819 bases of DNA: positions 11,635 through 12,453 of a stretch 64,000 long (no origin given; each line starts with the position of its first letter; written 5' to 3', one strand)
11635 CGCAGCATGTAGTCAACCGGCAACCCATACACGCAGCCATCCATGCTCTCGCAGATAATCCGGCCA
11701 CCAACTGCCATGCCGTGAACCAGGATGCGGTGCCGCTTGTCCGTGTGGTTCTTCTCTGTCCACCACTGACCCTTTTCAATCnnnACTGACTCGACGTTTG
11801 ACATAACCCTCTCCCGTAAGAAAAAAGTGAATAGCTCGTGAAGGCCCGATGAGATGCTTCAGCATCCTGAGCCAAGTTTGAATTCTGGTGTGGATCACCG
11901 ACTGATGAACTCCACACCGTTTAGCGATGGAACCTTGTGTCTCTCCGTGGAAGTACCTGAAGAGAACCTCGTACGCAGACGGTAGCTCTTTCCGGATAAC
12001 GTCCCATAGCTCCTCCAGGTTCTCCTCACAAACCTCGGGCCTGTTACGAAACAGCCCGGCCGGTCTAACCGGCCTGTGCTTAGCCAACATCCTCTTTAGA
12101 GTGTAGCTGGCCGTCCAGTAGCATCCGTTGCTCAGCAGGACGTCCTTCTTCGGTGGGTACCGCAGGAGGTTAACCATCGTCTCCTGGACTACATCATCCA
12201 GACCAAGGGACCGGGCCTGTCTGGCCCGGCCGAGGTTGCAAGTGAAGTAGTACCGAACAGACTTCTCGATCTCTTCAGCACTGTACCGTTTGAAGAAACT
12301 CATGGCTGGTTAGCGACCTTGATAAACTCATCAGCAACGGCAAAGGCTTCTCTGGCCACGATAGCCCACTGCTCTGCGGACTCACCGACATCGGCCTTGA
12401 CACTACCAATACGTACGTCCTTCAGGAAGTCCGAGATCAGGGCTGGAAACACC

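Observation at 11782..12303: Phage-encoded ECF-like sigma factor embedded in the early nucleotide-metabolism operon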

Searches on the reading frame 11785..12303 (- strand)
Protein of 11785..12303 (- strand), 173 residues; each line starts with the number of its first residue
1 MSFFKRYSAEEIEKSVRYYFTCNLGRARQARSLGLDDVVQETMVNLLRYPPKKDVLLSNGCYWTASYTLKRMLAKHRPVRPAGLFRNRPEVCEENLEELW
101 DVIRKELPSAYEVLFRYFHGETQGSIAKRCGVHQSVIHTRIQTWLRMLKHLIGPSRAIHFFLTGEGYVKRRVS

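Call 3: search_protein_families(library=pfam, proteins=[window:11785-12303:-], max_evalue=1)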
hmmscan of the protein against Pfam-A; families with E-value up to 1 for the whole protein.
window:11785-12303:- (173 aa): 4 families
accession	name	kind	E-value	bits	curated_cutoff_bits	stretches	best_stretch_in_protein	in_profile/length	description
PF08281.18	Sigma70_r4_2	-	0.0085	16.2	25.7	1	113-142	19-48/54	Sigma-70, region 4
PF04542.20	Sigma70_r2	-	0.079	13.2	24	1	26-52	14-44/71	Sigma-70 region 2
PF04545.22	Sigma70_r4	-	0.089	12.8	24.1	1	115-150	15-50/50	Sigma-70, region 4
PF13613.12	HTH_Tnp_4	-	0.12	12.4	27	1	113-151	12-50/53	Helix-turn-helix of DDE superfamily endonuclease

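Call 4: search_protein_families(library=phrogs, proteins=[window:11785-12303:-], max_evalue=0.1)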
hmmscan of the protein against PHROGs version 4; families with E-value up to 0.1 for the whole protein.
window:11785-12303:- (173 aa): 5 families
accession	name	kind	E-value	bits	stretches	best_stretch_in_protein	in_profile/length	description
phrog_1740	-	transcription regulation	1.5e-05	24.7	1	35-152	83-216/567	RNA polymerase sigma factor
phrog_351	-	transcription regulation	2.7e-05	24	1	107-164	676-738/928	RNA polymerase sigma factor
phrog_11138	-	unknown function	0.021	16.1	1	93-150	79-137/142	-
phrog_3512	-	transcription regulation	0.062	14.5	1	113-143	74-104/130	sigma factor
phrog_38349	-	unknown function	0.072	14.6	0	101-140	50-90/103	-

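Call 6: search_dna_similar(query=window:11785-12303:-, collection=phages, mode=protein, max_rows=40, max_evalue=0.01)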
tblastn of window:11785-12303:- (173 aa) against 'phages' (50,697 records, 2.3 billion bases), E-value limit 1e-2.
No match.

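Call 8: find_homologous_proteins(query=window:11785-12303:-, max_evalue=0.001)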
Query window:11785-12303:- (173 aa): 12 proteins with E <= 0.001 among 38 candidates.
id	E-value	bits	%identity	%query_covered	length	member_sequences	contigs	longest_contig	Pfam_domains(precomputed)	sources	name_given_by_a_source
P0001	1.5e-109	382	97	99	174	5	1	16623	-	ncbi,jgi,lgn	jgi:hypothetical protein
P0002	3.5e-90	319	82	98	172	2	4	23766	-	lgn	-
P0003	1.0e-86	307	80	98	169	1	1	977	-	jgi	jgi:DNA-directed RNA polymerase specialized sigma24 family protein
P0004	9.1e-80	285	77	97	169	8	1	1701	-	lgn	-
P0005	1.9e-76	274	72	98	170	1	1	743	-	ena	-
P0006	1.3e-75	271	76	95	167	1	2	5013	-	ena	-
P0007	1.4e-72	261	72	98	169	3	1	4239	-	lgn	-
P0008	1.6e-58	216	61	95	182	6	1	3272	-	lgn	-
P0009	7.4e-58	213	63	95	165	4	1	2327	-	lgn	-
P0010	9.7e-57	210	61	95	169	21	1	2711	PF04545.23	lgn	-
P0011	1.3e-56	209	60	97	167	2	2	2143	-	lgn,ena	-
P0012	9.7e-49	184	56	95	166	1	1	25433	-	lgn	-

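Call 11: search_solved_structures(query=A1, max_evalue=10, show_alignments=3)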
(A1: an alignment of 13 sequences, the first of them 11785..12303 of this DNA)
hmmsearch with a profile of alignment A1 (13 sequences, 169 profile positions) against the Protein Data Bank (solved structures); distinct sequences matched with E-value up to 10: 7.
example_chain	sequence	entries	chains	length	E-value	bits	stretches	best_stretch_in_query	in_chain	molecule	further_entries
8jzt_A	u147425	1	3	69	0.071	16.1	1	106-150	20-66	RNA polymerase sigma factor SigF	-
6dv9_F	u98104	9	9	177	0.26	14.2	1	87-150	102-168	ECF RNA polymerase sigma factor SigL | RNA polymerase sigma factor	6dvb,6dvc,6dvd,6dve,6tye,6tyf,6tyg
3hug_A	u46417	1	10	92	0.38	13.7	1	88-150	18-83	RNA polymerase sigma factor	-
1l0o_C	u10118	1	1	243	0.54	13.2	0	111-145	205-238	sigma factor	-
6s2t_A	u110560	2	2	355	0.98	12.3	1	109-154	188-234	(P)ppGpp synthetase I, SpoT/RelA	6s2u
7ohg_A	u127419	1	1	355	0.98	12.3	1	109-154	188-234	Guanosine-3',5'-bis(Diphosphate) 3'-pyrophosphohydrolase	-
6s2v_A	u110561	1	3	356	0.99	12.3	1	109-154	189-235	(P)ppGpp synthetase I, SpoT/RelA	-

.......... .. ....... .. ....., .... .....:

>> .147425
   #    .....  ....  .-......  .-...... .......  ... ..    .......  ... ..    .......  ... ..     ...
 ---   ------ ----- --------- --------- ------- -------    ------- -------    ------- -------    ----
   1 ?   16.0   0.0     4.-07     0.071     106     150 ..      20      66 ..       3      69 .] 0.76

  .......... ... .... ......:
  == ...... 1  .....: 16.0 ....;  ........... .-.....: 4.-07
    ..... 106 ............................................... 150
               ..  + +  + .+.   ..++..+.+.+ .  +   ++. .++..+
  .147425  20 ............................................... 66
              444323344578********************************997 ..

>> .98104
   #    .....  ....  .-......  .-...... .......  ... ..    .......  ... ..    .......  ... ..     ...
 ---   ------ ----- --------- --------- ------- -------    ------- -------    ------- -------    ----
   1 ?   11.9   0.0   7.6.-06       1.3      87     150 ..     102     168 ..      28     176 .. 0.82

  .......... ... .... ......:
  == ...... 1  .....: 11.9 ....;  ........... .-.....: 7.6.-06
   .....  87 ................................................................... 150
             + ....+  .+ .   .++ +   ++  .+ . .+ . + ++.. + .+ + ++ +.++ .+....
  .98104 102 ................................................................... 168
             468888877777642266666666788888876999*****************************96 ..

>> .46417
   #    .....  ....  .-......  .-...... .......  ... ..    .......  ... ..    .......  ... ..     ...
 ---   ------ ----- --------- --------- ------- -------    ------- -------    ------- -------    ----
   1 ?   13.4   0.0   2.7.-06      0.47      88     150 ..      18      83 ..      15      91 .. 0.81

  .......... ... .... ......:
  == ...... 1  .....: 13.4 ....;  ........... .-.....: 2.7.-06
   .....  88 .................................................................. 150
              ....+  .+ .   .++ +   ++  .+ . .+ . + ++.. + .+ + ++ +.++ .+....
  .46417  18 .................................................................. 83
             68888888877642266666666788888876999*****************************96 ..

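Call 15: find_encoding_contigs(protein=P0012, flank=10000, max_places=3)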
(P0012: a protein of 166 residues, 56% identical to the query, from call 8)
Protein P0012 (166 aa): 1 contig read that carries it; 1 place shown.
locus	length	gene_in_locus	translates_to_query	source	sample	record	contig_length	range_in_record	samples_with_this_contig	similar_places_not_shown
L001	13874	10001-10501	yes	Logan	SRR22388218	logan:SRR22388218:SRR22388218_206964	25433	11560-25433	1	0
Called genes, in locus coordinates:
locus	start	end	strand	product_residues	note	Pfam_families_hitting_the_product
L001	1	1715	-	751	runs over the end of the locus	PF09250:Prim-Pol, PF13148:DUF3987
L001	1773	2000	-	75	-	-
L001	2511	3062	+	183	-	-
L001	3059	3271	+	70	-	-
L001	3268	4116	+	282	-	PF18909:dGTP_diPhyd_N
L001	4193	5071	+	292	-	-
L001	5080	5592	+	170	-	PF13392:HNH_3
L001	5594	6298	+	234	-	-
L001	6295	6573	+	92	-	-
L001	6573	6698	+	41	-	-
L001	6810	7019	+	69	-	-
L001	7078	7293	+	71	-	-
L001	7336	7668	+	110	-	-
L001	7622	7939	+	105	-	-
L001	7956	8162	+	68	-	-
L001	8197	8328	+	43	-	-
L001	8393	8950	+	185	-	PF06941:NT5C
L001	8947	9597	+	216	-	-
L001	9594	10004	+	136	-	-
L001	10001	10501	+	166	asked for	-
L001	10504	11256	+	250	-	-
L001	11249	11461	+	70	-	-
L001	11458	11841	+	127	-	-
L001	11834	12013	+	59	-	-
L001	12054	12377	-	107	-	-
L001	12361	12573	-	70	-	-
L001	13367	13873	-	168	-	?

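Call 16: find_encoding_contigs(protein=P0002, flank=10000, max_places=4)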
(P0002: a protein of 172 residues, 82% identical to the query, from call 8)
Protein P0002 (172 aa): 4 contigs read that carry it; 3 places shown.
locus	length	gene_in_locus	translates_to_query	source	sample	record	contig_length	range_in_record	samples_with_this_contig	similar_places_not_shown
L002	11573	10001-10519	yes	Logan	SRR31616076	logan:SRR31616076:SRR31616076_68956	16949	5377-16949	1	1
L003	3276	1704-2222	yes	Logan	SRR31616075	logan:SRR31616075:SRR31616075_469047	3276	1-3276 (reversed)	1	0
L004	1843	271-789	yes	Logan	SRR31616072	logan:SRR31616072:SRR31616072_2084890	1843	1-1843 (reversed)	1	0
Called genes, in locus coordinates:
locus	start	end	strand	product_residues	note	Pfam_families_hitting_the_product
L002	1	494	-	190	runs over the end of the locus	-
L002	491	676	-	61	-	-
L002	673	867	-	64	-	-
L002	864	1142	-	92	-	-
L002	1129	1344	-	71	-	-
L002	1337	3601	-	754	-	PF09250:Prim-Pol, PF13148:DUF3987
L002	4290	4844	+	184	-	-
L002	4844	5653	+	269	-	-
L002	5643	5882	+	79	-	-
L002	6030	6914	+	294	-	-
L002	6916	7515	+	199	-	PF13365:Trypsin_2 (faint)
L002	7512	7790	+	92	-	-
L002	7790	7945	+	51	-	-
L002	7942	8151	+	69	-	-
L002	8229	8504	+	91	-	-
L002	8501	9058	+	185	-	PF06941:NT5C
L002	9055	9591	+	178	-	-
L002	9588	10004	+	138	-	-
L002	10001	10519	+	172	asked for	-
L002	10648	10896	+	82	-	-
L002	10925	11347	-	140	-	-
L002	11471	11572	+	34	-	?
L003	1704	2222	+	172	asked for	-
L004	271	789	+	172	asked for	-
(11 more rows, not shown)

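Call 17: search_protein_representatives(protein=window:11785-12303:-)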
Query: 173 residues. Proteins with E-value up to 0.001 (for the whole library): 3; up to 1e-10: 1; up to 1e-30: 1. The best 3 are listed.
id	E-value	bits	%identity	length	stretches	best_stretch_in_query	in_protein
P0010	3.1e-57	209.7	62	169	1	1-167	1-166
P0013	1.6e-04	38.1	36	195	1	4-79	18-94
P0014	5.8e-04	36.2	29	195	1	6-160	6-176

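Call 18: predict_structure(alignment_id=A1)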
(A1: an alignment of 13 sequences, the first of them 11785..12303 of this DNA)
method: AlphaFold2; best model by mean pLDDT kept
length: 173 residues; sequences in the alignment: 13
mean_pLDDT: 74.9   pTM: 0.46
mean pLDDT of the five models: 74.9, 73.6, 72.0, 71.9, 70.2
residues with pLDDT >= 90: 33; 70-90: 92; 50-70: 20; < 50: 28
segments of 3 or more residues with pLDDT < 50: 79-95, 164-173
pLDDT, mean of each block of 10 residues (from residue 1): 81 94 92 86 86 87 93 68 40 52 81 83 85 86 79 54 40 30
secondary structure, 60 per line:
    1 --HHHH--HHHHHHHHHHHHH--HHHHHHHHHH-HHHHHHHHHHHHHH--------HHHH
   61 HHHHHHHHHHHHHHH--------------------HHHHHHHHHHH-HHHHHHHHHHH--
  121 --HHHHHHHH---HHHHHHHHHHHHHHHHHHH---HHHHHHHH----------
elements in order: H3-6 H9-21 H24-33 H35-48 H57-75 H96-106 H108-118 H123-130 H134-152 H156-163

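Call 22: search_protein_families(library=pfam, alignment_id=A2, max_evalue=0.1)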
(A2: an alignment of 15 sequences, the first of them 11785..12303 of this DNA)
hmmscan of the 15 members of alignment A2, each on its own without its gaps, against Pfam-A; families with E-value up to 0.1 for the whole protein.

A. member 1, window:11785-12303:- (173 aa): 3 families
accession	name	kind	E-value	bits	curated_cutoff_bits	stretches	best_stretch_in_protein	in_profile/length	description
PF08281.18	Sigma70_r4_2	-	0.0085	16.2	25.7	1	113-142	19-48/54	Sigma-70, region 4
PF04542.20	Sigma70_r2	-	0.079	13.2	24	0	26-52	14-44/71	Sigma-70 region 2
PF04545.22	Sigma70_r4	-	0.089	12.8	24.1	0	115-150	15-50/50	Sigma-70, region 4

B. families by the number of members that match (of 15 scanned): 11 families
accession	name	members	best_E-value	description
PF04545.22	Sigma70_r4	11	2.7e-08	Sigma-70, region 4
PF08281.18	Sigma70_r4_2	7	0.0085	Sigma-70, region 4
PF13613.12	HTH_Tnp_4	5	0.00039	Helix-turn-helix of DDE superfamily endonuclease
PF13518.12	HTH_28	4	0.0041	Helix-turn-helix domain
PF04542.20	Sigma70_r2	4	0.014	Sigma-70 region 2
PF09607.16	BrkDBD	2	0.039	Brinker DNA-binding domain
PF13384.12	HTH_23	1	0.011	Homeodomain-like domain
PF19889.5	DUF6362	1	0.028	Domain of unknown function (DUF6362)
PF12116.14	SpoIIID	1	0.032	Stage III sporulation protein D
PF13556.12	HTH_30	1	0.088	PucR C-terminal helix-turn-helix domain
PF21908.1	Cel124_C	1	0.089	Cel124 C-terminal catalytic domain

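Call 34: list_cluster_members(proteins=[P0001, window:11785-12303:-, P0013, P0014])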
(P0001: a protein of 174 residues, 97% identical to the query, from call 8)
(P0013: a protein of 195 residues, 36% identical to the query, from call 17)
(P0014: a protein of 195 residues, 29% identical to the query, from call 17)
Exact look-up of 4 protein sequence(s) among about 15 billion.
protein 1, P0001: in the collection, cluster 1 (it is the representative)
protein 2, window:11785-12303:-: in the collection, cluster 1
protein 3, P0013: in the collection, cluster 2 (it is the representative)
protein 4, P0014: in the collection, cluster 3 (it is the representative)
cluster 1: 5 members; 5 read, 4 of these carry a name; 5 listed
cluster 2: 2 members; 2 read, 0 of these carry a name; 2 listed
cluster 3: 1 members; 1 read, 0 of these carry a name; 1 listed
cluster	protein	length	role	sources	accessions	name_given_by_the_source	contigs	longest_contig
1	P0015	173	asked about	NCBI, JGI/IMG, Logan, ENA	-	hypothetical protein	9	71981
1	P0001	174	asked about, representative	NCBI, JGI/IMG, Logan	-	hypothetical protein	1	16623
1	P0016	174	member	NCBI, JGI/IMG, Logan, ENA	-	hypothetical protein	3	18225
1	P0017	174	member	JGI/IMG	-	hypothetical protein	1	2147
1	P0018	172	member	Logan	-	-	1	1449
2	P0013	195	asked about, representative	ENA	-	-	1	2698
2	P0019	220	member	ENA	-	-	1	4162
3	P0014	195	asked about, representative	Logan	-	-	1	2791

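Call 35: find_encoding_contigs(protein=window:11785-12303:-, flank=3000, max_places=10)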
Protein window:11785-12303:- (173 aa): 16 contigs read that carry it; 7 places shown.
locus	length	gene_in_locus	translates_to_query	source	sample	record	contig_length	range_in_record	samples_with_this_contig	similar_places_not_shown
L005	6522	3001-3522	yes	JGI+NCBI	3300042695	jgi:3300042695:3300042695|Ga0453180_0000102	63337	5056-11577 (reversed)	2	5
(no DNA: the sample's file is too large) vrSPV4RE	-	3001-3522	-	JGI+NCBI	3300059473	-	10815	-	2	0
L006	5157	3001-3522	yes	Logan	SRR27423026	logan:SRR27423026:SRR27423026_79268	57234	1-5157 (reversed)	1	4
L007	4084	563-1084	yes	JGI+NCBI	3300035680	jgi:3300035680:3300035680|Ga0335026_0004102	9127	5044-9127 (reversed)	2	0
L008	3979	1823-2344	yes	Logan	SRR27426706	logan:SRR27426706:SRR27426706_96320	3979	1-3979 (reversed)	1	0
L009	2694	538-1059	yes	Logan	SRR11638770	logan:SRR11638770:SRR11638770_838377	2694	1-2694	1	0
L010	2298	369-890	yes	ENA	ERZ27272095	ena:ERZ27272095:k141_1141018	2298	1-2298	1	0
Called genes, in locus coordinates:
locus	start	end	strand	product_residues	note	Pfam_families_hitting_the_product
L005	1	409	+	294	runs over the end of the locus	-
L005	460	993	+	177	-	PF01145:Band_7 (weak)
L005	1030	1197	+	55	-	-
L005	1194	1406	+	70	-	-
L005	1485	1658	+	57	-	PF24024:DUF7336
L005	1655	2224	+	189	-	PF06941:NT5C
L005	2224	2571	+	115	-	-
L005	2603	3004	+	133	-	-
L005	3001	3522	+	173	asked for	-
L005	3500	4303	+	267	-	-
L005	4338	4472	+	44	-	-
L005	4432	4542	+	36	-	-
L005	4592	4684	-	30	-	-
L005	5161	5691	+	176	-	-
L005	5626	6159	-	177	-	-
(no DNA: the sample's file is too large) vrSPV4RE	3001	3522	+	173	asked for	-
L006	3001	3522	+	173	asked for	-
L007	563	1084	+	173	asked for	-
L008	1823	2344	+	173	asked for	-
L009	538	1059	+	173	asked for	-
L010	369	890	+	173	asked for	-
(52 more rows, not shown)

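Call 36: find_related_loci(query=A2, collection=viral_contigs, flank=10000)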
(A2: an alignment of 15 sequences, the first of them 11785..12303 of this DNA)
Query A2 (173 aa) in viral_contigs; peptide patterns used: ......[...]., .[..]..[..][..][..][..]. (x = any residue, [..] = any of these).
27 stretches matched a pattern; 1 encode a relative of the query (tblastn E <= 1e-3); 1 distinct loci.
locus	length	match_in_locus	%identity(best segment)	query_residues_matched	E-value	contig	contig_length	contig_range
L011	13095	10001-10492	66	1-165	2e-70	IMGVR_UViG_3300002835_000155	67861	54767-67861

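Call 71: find_related_loci(query=A2, collection=genome_contigs, flank=10000)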
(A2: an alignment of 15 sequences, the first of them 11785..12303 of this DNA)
Query A2 (173 aa) in genome_contigs; peptide patterns used: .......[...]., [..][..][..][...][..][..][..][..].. (x = any residue, [..] = any of these).
47 stretches matched a pattern, but none encodes a relative of the query by tblastn (E <= 1e-3).

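Call 73: find_related_loci(query=A2, collection=metagenome_contigs, flank=10000)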
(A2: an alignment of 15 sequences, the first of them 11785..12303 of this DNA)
Query A2 (173 aa) in metagenome_contigs; peptide patterns used: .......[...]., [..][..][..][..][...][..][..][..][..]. (x = any residue, [..] = any of these).
98 stretches matched a pattern; 1 encode a relative of the query (tblastn E <= 1e-3); 1 distinct loci.
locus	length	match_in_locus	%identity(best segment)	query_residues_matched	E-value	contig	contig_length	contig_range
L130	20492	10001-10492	66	1-165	3e-70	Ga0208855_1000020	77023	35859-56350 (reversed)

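Call 78: find_homologous_proteins(query=A2, max_evalue=0.001)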
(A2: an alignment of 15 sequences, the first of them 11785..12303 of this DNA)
Query A2 (15 sequences) (173 aa, profile of the alignment): 17 proteins with E <= 0.001 among 1747 candidates.
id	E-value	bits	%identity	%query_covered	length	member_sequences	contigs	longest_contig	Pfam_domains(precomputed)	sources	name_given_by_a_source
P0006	3.0e-86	305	76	95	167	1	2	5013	-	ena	-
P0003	1.2e-84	300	80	98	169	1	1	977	-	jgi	jgi:DNA-directed RNA polymerase specialized sigma24 family protein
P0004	2.4e-83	296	77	97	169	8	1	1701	-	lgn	-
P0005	8.5e-83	294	72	98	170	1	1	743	-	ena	-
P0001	1.4e-82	294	97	99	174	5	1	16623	-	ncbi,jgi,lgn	jgi:hypothetical protein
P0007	5.6e-81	288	72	98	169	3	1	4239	-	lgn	-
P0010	1.1e-80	287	61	95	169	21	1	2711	PF04545.23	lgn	-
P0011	1.0e-79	284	60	97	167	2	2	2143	-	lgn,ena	-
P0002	2.0e-79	283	82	98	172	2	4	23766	-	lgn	-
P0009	4.6e-77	276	63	95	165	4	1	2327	-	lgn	-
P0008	2.0e-76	274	61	95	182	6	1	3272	-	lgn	-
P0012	4.3e-72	259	56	95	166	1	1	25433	-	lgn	-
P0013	7.0e-54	200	37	43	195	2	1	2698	PF04545.23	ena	-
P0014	2.3e-50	189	28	92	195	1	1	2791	-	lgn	-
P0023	1.4e-45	173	37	42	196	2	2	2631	PF04545.23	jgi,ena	jgi:DNA-directed RNA polymerase specialized sigma subunit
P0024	6.2e-37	145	33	42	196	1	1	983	PF04545.23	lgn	-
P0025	3.9e-26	110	27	38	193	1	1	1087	PF04545.23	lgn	-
